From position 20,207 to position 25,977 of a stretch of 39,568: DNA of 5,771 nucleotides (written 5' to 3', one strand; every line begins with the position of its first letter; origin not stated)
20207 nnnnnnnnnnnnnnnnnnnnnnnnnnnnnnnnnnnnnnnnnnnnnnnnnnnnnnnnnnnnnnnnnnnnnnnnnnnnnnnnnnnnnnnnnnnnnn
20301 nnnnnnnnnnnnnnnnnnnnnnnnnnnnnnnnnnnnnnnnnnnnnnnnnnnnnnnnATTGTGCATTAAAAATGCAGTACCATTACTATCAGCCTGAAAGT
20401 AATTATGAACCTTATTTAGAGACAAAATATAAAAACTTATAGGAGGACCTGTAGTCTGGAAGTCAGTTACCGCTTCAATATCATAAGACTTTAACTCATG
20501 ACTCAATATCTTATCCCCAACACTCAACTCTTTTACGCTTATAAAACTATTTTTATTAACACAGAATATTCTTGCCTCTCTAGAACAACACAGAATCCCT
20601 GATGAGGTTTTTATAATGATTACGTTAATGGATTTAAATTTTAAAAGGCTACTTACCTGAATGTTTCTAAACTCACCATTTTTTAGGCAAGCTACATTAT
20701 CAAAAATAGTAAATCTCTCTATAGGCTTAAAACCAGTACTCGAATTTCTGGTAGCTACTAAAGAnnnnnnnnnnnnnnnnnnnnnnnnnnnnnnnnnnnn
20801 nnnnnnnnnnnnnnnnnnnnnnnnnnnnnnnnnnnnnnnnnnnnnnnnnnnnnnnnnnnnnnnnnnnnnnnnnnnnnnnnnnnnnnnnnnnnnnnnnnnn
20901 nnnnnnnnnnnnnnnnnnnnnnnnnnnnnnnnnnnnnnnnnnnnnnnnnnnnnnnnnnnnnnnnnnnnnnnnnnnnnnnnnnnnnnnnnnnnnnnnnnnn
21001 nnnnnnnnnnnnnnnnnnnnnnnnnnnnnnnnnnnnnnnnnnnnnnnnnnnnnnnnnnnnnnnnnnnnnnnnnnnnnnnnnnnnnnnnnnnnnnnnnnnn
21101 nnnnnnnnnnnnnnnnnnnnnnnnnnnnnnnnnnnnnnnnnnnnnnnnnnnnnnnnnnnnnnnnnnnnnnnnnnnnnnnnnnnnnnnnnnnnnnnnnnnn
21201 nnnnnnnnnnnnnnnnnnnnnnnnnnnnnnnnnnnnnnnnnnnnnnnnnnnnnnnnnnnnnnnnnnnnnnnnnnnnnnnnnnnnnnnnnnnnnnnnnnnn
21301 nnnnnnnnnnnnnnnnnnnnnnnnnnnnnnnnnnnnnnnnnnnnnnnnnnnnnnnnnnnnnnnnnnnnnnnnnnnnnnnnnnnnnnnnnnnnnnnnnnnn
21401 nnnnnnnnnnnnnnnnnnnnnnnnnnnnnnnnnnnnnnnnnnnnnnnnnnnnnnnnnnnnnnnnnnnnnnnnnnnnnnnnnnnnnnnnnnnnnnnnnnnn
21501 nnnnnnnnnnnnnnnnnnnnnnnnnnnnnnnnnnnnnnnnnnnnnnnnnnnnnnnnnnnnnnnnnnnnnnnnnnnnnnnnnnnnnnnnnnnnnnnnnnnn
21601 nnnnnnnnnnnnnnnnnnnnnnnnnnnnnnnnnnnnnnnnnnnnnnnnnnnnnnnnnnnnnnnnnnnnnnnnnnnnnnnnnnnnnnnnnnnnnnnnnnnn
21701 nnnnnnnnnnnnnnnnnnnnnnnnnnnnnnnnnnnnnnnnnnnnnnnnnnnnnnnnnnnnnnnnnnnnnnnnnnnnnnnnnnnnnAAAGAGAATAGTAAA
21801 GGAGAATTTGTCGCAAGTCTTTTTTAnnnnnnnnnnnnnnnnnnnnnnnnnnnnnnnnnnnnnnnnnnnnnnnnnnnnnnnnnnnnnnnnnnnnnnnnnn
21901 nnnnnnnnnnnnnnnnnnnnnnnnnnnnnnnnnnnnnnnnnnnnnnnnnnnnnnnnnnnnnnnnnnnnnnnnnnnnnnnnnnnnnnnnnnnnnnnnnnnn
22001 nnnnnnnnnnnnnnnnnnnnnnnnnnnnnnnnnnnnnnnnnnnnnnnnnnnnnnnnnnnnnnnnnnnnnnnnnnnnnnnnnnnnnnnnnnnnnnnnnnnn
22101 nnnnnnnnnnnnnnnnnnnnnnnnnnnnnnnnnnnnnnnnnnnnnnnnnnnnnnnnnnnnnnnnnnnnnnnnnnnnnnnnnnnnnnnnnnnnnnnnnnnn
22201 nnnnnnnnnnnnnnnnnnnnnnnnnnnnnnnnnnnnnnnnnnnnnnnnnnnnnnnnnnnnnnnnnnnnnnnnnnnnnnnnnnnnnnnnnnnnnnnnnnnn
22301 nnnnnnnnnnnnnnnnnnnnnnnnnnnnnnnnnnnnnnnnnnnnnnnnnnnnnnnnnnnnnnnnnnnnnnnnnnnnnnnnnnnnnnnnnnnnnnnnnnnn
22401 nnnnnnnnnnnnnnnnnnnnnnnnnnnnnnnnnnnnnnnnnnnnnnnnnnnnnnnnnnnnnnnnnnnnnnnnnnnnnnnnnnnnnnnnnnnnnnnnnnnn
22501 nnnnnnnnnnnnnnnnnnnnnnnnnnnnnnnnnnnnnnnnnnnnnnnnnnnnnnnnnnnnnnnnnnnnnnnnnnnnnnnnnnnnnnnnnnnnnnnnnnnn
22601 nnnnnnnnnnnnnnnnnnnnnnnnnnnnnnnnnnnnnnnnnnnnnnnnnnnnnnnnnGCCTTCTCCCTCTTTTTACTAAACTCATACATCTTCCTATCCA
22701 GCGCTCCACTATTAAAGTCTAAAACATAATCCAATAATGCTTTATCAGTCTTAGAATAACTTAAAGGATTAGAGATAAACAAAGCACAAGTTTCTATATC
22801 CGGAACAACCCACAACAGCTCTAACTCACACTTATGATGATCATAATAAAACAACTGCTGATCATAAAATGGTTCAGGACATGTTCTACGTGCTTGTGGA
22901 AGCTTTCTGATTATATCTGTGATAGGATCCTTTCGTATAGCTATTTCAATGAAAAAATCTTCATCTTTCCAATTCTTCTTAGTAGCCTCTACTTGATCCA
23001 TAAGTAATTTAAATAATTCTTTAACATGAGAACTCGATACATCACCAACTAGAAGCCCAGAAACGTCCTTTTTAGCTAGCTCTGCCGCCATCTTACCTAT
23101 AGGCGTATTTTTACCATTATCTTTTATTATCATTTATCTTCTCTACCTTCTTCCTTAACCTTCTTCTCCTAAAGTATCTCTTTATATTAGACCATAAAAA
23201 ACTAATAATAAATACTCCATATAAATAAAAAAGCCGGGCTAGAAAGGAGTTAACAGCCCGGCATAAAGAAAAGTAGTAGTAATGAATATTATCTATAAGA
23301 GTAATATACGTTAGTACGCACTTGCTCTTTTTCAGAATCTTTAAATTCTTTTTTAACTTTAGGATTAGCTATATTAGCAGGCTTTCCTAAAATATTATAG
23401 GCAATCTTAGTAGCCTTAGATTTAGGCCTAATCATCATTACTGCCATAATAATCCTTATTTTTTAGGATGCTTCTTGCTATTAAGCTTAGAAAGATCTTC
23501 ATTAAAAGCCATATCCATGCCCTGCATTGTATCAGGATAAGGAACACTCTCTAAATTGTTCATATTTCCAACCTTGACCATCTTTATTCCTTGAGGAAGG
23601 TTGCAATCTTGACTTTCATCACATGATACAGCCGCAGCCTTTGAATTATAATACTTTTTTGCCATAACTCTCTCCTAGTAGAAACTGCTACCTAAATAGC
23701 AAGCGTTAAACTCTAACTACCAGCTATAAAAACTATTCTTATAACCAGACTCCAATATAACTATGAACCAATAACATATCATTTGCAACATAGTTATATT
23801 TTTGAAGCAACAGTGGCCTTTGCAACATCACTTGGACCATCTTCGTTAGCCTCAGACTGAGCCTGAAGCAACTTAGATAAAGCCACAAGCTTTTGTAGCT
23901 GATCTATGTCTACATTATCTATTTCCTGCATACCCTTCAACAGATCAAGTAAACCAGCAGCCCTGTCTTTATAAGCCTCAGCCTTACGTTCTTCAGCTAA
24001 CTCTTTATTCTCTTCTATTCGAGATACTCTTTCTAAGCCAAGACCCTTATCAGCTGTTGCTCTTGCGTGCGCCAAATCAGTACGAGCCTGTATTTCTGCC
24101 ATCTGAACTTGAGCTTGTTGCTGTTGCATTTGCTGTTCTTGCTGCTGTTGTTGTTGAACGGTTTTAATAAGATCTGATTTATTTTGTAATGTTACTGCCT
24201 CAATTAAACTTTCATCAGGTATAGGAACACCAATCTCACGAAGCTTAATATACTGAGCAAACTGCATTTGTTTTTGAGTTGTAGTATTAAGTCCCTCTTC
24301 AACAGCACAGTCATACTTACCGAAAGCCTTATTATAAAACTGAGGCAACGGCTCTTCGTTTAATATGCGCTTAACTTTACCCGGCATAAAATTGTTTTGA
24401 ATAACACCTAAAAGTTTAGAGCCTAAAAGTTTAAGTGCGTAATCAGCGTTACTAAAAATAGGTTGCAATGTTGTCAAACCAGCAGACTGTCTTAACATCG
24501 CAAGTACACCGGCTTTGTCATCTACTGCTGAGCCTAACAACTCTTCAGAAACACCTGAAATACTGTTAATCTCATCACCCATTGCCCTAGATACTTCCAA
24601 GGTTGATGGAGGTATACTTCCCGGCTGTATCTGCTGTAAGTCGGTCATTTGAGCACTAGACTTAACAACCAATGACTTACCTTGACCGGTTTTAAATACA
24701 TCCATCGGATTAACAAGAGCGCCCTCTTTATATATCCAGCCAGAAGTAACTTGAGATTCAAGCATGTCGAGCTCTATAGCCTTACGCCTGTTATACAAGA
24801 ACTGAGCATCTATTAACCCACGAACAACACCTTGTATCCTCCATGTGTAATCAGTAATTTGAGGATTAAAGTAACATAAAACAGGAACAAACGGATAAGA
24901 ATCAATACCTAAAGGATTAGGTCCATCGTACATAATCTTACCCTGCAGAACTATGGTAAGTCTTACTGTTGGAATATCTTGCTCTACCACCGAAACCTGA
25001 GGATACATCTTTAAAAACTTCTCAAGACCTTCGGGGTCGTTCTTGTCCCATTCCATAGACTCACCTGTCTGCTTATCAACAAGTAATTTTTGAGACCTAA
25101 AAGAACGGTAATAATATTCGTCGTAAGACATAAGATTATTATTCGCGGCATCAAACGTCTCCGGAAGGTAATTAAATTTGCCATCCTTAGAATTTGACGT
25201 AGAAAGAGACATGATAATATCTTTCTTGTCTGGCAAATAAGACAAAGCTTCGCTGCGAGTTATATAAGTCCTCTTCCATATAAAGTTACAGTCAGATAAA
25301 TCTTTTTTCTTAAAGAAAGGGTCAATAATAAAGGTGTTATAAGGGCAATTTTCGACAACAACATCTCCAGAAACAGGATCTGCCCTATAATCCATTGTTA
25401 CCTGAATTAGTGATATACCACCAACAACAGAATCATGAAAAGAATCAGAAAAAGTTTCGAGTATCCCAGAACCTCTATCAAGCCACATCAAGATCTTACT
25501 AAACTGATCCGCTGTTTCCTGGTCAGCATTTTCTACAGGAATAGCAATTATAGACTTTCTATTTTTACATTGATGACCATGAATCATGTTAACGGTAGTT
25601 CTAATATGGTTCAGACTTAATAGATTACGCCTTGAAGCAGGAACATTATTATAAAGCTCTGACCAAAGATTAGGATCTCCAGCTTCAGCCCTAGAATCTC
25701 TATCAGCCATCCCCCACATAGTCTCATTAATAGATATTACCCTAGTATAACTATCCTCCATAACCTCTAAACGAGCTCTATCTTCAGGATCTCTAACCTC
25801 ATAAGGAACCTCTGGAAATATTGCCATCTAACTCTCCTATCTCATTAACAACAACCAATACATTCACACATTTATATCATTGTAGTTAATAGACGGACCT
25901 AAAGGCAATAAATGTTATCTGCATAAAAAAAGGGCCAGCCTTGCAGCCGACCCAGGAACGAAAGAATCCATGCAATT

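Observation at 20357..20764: Degenerate Hint / bacterial-intein-like (BIL) domain just after the predicted signal anchor of a phage-encoded membrane protein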

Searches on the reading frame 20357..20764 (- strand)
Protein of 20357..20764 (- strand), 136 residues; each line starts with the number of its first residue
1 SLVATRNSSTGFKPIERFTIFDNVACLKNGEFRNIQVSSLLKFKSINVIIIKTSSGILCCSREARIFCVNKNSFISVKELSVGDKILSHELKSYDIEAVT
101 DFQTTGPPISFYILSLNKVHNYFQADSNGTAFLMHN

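Call 3: search_protein_families(library=pfam, proteins=[window:20357-20764:-], max_evalue=10)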
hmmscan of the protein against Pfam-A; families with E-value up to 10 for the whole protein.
window:20357-20764:- (136 aa): 1 family
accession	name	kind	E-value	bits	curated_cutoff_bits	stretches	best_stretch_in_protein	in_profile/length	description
PF07591.16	PT-HINT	-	0.0008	20.1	27.7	1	45-128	43-128/137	Pretoxin HINT domain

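Call 4: search_protein_families(library=phrogs, proteins=[window:20357-20764:-], max_evalue=1)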
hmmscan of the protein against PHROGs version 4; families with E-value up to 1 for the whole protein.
window:20357-20764:- (136 aa): 0 families

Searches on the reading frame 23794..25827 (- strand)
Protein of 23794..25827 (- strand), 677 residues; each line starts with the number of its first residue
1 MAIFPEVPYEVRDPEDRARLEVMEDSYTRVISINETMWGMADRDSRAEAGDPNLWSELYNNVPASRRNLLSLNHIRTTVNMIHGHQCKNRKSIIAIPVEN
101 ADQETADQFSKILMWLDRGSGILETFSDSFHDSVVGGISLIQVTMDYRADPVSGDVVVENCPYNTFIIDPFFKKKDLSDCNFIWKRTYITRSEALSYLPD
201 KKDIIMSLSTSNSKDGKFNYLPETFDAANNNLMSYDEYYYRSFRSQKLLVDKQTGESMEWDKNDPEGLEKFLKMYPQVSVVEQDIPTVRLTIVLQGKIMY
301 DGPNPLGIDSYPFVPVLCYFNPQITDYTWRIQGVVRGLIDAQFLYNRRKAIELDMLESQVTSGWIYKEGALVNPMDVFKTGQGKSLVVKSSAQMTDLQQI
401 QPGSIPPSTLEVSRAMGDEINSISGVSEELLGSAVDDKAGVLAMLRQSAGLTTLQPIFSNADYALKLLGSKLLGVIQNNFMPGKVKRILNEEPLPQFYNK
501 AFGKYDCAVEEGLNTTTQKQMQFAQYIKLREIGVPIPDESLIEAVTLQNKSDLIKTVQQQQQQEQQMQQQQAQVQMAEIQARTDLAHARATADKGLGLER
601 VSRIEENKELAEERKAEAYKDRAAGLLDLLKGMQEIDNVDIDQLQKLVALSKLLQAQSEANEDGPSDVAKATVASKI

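Call 9: search_protein_families(library=pfam, proteins=[window:23794-25827:-], max_evalue=0.01)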
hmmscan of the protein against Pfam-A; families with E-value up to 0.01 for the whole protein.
window:23794-25827:- (677 aa): 2 families
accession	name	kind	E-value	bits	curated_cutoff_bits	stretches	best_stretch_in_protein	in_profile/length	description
PF16510.12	P22_portal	-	2.1e-73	248.3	26.1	1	42-594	19-593/594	Phage P22-like portal protein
PF23899.1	SU10_portal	-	2.9e-10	39.7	30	1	106-221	142-257/593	Phage SU10 portal protein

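Call 19: search_dna_similar(query=window:23794-25827:-, collection=phages, mode=protein, max_evalue=1e-10, max_rows=15)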
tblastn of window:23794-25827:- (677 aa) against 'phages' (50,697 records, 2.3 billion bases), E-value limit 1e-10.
Records with a match: 36; places in all: 36; records where one place covers at least 80% of the query: 2.
Best place of each record, by identity: <60% 36.
By first word of the organism name: Pseudomonas 10; Burkholderia 6; Klebsiella 6; Erwinia 5; Serratia 2; Agrobacterium 2; Aeromonas 1; Caudoviricetes 1; Rhizobium 1; Paracoccus 1; and 1 more.
By host as written in the record: Pseudomonas aeruginosa 4; Burkholderia cenocepacia 4; - 3; Klebsiella pneumoniae NI9 3; Serratia marcescens 2; Klebsiella pneumoniae 51503 2; Burkholderia cepacia LMG 18821 2; Agrobacterium tumefaciens C58 2; and 11 more.
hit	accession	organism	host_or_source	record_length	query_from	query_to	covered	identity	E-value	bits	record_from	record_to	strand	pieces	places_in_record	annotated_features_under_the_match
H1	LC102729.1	Pseudomonas phage phiR18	-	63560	64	555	73%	25.4%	1e-27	125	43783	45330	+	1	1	hypothetical protein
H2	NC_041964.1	Pseudomonas phage phiR18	-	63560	64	555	73%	25.4%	1e-27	125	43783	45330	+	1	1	portal protein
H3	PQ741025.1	Pseudomonas phage CRPAP1904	Pseudomonas aeruginosa CRPA190 ...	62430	64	555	73%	25.4%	1e-27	125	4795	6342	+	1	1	portal protein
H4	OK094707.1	Pseudomonas phage YMC17/07/R4900a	Pseudomonas aeruginosa YMC17/07/R4900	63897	64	555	73%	24.9%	2e-27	125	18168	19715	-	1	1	hypothetical protein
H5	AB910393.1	Pseudomonas phage KPP25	Pseudomonas aeruginosa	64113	64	555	73%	24.7%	2e-27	125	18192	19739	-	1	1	structural protein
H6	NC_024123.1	Pseudomonas phage KPP25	Pseudomonas aeruginosa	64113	64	555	73%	24.7%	2e-27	125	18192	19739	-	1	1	portal protein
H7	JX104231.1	Burkholderia phage BcepMigl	Burkholderia cenocepacia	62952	12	555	80%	21.5%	3e-13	79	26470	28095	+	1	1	portal protein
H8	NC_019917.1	Burkholderia phage BcepMigl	Burkholderia cenocepacia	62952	12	555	80%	21.5%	3e-13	79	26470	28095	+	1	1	portal protein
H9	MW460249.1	Pseudomonas phage Itty13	Pseudomonas aeruginosa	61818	12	497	72%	23.9%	7e-20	101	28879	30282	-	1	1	hypothetical protein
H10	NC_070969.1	Pseudomonas phage Itty13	Pseudomonas aeruginosa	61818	12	497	72%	23.9%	7e-20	101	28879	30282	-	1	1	portal protein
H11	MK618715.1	Serratia phage Parlo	Serratia marcescens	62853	70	555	72%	23.7%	4e-20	102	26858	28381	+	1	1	portal protein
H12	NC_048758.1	Serratia phage Parlo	Serratia marcescens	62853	70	555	72%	23.7%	4e-20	102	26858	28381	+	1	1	portal protein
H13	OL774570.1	Aeromonas phage phiA008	Aeromonas sp.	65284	66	555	72%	23.0%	1e-19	100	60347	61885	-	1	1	hypothetical protein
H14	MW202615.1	Caudoviricetes sp.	Manatee Spring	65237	67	555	72%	22.7%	1e-18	97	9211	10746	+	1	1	portal protein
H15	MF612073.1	Klebsiella phage SopranoGao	Klebsiella pneumoniae 51503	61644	70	555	72%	22.4%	9e-19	97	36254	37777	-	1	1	portal protein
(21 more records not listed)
